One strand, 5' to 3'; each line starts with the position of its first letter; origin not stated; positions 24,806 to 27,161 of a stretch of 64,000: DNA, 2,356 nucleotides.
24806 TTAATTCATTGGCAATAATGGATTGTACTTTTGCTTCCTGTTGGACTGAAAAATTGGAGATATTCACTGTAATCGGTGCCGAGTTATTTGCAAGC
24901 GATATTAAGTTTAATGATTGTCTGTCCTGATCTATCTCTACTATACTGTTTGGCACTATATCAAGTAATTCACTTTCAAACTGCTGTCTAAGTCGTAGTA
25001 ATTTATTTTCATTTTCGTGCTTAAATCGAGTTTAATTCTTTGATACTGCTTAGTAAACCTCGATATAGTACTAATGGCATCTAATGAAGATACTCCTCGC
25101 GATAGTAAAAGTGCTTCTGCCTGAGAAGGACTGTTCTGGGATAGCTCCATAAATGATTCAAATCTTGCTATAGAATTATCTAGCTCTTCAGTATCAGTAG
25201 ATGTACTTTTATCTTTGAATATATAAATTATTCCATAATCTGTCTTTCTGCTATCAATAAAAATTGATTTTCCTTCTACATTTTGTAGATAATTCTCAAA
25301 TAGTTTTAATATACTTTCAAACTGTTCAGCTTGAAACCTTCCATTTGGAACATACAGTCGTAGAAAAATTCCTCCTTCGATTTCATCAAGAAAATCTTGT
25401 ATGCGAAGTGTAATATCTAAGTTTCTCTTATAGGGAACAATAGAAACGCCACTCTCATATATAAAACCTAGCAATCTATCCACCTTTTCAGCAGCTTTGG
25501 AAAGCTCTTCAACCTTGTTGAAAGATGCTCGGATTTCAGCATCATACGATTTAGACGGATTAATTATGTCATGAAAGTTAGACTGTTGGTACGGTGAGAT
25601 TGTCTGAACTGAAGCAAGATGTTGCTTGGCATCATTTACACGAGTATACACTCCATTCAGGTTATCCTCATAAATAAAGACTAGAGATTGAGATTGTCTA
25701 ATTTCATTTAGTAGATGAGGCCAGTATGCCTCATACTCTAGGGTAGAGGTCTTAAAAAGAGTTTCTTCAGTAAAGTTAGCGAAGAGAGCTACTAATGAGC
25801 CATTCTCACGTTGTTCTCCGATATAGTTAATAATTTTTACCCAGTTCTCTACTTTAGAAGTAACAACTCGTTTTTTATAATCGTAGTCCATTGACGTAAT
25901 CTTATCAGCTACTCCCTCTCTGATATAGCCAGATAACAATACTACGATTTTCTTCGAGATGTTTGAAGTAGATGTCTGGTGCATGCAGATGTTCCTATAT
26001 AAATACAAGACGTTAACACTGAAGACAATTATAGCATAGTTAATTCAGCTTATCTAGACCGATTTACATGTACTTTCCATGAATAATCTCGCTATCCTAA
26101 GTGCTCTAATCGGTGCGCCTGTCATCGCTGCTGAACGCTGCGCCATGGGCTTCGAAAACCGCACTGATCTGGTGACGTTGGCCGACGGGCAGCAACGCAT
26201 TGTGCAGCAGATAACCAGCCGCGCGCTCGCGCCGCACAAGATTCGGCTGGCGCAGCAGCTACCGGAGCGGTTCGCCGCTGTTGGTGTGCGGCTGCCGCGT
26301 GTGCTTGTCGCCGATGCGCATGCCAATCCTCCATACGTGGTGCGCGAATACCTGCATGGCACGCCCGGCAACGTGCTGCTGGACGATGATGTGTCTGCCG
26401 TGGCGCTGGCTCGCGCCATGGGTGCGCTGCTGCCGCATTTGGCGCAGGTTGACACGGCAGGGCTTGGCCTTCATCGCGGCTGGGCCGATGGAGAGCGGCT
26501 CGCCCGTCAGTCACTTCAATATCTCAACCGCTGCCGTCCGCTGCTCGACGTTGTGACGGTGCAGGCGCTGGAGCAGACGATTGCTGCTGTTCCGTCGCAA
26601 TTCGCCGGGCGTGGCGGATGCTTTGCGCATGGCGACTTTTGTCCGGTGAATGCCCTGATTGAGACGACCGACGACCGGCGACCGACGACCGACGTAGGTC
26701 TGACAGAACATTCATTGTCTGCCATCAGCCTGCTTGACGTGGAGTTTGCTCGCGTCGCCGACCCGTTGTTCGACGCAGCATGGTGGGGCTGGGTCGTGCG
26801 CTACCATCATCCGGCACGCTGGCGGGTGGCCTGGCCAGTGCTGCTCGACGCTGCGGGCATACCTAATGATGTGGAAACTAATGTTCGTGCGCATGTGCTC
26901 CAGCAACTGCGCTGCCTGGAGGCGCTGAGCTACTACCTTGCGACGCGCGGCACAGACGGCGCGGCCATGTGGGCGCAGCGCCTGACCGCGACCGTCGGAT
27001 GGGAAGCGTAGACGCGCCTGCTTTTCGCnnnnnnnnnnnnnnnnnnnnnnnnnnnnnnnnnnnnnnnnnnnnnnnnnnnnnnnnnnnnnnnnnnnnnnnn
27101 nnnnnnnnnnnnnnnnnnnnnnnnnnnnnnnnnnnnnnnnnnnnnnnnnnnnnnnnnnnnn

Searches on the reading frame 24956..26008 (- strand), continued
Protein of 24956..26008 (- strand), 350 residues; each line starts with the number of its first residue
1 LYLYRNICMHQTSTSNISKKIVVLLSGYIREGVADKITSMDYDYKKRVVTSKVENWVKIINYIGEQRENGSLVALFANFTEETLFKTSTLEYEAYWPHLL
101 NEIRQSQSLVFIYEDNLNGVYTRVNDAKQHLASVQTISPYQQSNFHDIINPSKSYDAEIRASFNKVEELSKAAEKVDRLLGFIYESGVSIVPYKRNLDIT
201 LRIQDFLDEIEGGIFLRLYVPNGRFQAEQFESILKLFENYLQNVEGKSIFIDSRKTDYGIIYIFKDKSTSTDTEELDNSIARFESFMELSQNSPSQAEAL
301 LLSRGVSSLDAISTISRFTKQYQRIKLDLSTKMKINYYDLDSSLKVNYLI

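Call 76: predict_structure(alignment_id=A3)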
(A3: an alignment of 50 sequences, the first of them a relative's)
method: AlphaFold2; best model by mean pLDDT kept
length: 481 residues; sequences in the alignment: 50
mean_pLDDT: 89.4   pTM: 0.84
mean pLDDT of the five models: 89.4, 87.8, 87.7, 87.6, 85.2
residues with pLDDT >= 90: 373; 70-90: 59; 50-70: 13; < 50: 36
segments of 3 or more residues with pLDDT < 50: 1-9, 352-359, 366-382
pLDDT, mean of each block of 10 residues (from residue 1): 46 91 92 97 92 98 97 96 95 97 97 97 96 81 90 96 97 96 95 96 95 94 94 96 94 96 91 92 95 96 96 96 96 91 79 47 49 41 64 86 93 96 94 95 96 96 96 95 78
secondary structure, 60 per line:
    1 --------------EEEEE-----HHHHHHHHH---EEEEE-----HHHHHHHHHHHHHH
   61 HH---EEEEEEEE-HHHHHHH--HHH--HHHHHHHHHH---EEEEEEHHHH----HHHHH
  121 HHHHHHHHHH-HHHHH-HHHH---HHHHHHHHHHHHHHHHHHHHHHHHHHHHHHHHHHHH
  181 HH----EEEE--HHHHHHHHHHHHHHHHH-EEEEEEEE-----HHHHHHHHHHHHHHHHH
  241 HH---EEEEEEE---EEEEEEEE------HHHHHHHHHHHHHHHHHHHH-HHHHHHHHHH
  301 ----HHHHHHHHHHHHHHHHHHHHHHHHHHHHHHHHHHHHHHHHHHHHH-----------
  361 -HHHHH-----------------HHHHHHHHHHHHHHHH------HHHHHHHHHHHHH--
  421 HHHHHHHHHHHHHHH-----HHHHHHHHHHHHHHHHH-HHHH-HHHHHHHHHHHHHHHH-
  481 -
elements in order: E15-19 H25-33 E37-41 H47-62 E66-73 H75-81 H89-98 E102-107 H108-111 H116-130 H132-136 H138-141 H145-182 E187-190 H193-209 E211-218 H224-242 E246-252 E256-263 H270-289 H291-300 H305-349 H362-366 H384-399 H406-418 H421-435 H441-457 H459-462 H464-479

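Call 78: fold_search(model_id=the predicted structure, library=pdb)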
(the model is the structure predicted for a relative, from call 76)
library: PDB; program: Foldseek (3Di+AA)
matches with E <= 10: 863; with E <= 0.001: 0
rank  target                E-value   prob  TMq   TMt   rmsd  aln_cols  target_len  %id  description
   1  9h4q_c                2.0e-02  0.66  0.15  0.23  17.8       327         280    7  Cryo-EM structure of the SEAC wing - EGOC (released 2025-11-05)
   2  6jwp_B                3.2e-02  0.57  0.15  0.22  17.6       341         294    6  crystal structure of EGOC (released 2019-12-11)
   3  2zy3_F                3.8e-02  0.30  0.13  0.12  21.7       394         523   12  dodecameric L-aspartate beta-decarboxylase (released 2009-01-27)
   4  2zy3_D                7.2e-02  0.23  0.13  0.13  20.9       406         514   11  dodecameric L-aspartate beta-decarboxylase (released 2009-01-27)
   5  2zy5_F                7.2e-02  0.23  0.13  0.12  21.3       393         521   14  R487A mutant of L-aspartate beta-decarboxylase (released 2009-01-27)
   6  2zy4_D                1.1e-01  0.21  0.14  0.13  21.3       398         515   13  dodecameric L-aspartate beta-decarboxylase (released 2009-01-27)
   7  4lda_F                1.1e-01  0.94  0.13  0.40   4.9        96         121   14  Crystal structure of a CheY-like protein (tadZ) from Pseudomonas aeruginosa PAO1 at 2.70 A resolution (released 2013-07-24)
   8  2zy3_E                1.2e-01  0.20  0.14  0.13  21.2       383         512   12  dodecameric L-aspartate beta-decarboxylase (released 2009-01-27)
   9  2zy3_C                1.4e-01  0.18  0.14  0.13  21.0       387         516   13  dodecameric L-aspartate beta-decarboxylase (released 2009-01-27)
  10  4lda_B                1.5e-01  0.97  0.14  0.42   4.0        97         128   11  Crystal structure of a CheY-like protein (tadZ) from Pseudomonas aeruginosa PAO1 at 2.70 A resolution (released 2013-07-24)
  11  2zy5_A                1.6e-01  0.16  0.14  0.13  21.2       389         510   12  R487A mutant of L-aspartate beta-decarboxylase (released 2009-01-27)
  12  7u7h_E                1.7e-01  0.28  0.15  0.17  21.3       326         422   10  Cysteate acyl-ACP transferase from Alistipes finegoldii (released 2023-01-18)
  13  2x5f_B                1.9e-01  0.20  0.14  0.16  21.5       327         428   11  Crystal structure of the methicillin-resistant Staphylococcus aureus Sar2028, an aspartate_tyrosine_phenylalanine pyri (released 2010-07-21)
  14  8qc0_A                2.0e-01  0.80  0.12  0.31   6.9       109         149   11  Nucleoside 2'deoxyribosyltransferase from Chroococcidiopsis thermalis PCC 7203 WT ribosylated (released 2024-02-21)
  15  4lda_A                2.1e-01  0.89  0.13  0.39   4.5        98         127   11  Crystal structure of a CheY-like protein (tadZ) from Pseudomonas aeruginosa PAO1 at 2.70 A resolution (released 2013-07-24)
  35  3ozi_A                3.4e-01  0.75  0.19  0.44  11.1       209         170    9  Crystal structure of the TIR domain from the flax disease resistance protein L6 (released 2011-04-27)
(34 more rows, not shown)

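Call 80: fold_search(model_id=the predicted structure, library=viral)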
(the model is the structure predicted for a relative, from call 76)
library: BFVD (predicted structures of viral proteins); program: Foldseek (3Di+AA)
matches with E <= 10: 504; with E <= 0.001: 0
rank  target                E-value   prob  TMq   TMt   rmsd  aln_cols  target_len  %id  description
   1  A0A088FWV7            4.3e-02  0.21  0.11  0.12  19.2       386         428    8  (no name in the UniProt tables at hand)
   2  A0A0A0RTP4            1.6e-01  0.18  0.10  0.15  23.9       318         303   11  (no name in the UniProt tables at hand)
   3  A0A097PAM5            1.9e-01  0.20  0.12  0.21  17.6       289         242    8  Uncharacterized protein [Delftia phage RG-2014]
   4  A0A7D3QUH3            2.0e-01  0.80  0.12  0.25  12.9       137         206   14  Signal transduction response regulator protein receiver domain protein [Fadolivirus FV1/VV64]
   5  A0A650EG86            2.1e-01  0.21  0.11  0.12  17.5       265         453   10  (no name in the UniProt tables at hand)
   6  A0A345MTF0            2.3e-01  0.69  0.12  0.27  11.2       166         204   12  (no name in the UniProt tables at hand)
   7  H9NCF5                2.6e-01  0.75  0.18  0.42   9.7       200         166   10  (no name in the UniProt tables at hand)
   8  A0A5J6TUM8            2.8e-01  0.89  0.17  0.31  12.0       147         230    8  Oxidoreductase [Gordonia phage Ranch]
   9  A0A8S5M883            3.4e-01  0.75  0.13  0.08   5.8       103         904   10  Tail protein [Siphoviridae sp. ctg5k4]
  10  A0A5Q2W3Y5            4.0e-01  0.84  0.16  0.24   5.4       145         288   14  (no name in the UniProt tables at hand)
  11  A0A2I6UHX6            4.0e-01  0.38  0.12  0.37   8.3        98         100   16  (no name in the UniProt tables at hand)
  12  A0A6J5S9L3            4.6e-01  0.13  0.12  0.19  24.9       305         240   13  DUF2786 domain-containing protein [uncultured Caudovirales phage]
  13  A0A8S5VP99            4.6e-01  0.04  0.10  0.07  27.3       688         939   11  (no name in the UniProt tables at hand)
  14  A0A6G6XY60            4.8e-01  0.57  0.12  0.41  11.3       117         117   10  (no name in the UniProt tables at hand)
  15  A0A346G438            5.0e-01  0.13  0.12  0.15  17.0       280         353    7  (no name in the UniProt tables at hand)
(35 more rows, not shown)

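Call 83: search_protein_families(library=padloc, proteins=[L028:1968-3341:+, L018:653-1567:+, L027:3790-5172:+, L027:793-2970:+], max_evalue=0.001)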
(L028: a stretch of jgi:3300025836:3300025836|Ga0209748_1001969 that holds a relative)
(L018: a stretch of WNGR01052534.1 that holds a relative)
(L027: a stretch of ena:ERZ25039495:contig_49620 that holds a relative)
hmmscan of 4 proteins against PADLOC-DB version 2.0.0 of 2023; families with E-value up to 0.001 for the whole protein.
L028:1968-3341:+ (457 aa): 0 families

L018:653-1567:+ (304 aa): 0 families

L027:3790-5172:+ (460 aa): 1 family
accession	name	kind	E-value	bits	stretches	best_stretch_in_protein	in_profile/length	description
PDLC02988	chat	-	1e-20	72.4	1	32-205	5-158/455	-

L027:793-2970:+ (725 aa): 0 families

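Call 92: search_dna_similar(query=P0002, collection=plasmids, mode=protein, max_evalue=0.001, max_rows=15)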
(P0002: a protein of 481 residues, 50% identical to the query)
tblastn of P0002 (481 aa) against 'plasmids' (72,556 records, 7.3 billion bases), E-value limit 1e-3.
No match.

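Call 93: search_dna_similar(query=P0248, collection=plasmids, mode=protein, max_evalue=0.001, max_rows=15)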
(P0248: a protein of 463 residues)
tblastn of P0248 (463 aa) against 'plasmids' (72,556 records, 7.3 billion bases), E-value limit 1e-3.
No match.

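Call 94: search_dna_similar(query=P0248, collection=phages, mode=protein, max_evalue=0.001, max_rows=10)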
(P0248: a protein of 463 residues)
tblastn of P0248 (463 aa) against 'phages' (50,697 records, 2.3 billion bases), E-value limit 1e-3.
No match.

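Call 95: search_dna_similar(query=P0002, collection=phages, mode=protein, max_evalue=0.001, max_rows=10)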
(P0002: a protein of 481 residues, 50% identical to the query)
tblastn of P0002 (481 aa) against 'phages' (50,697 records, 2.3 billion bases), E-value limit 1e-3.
No match.

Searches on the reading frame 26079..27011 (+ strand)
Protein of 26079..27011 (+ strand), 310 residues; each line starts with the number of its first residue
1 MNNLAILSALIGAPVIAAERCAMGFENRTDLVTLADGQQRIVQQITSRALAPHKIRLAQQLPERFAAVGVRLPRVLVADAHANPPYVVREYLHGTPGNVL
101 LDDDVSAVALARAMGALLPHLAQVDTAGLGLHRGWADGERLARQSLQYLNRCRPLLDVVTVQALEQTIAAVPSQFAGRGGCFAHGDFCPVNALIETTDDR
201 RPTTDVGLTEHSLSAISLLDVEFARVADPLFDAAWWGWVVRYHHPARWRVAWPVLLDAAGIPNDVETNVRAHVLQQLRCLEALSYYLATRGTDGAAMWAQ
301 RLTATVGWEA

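Call 3: search_protein_families(library=pfam, proteins=[window:26079-27011:+], max_evalue=0.1)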
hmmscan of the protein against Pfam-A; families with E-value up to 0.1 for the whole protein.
window:26079-27011:+ (310 aa): 1 family
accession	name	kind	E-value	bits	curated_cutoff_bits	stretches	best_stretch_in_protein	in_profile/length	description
PF01636.29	APH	-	2e-11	44.6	23.2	1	19-251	3-224/239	Phosphotransferase enzyme family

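Call 4: search_protein_families(library=padloc, proteins=[window:26079-27011:+], max_evalue=1)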
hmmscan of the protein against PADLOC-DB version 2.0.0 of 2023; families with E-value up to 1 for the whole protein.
window:26079-27011:+ (310 aa): 0 families

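Call 5: search_protein_families(library=ncbifam, proteins=[window:26079-27011:+], max_evalue=0.1)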
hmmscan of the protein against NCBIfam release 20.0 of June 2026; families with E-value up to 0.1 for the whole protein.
window:26079-27011:+ (310 aa): 0 families
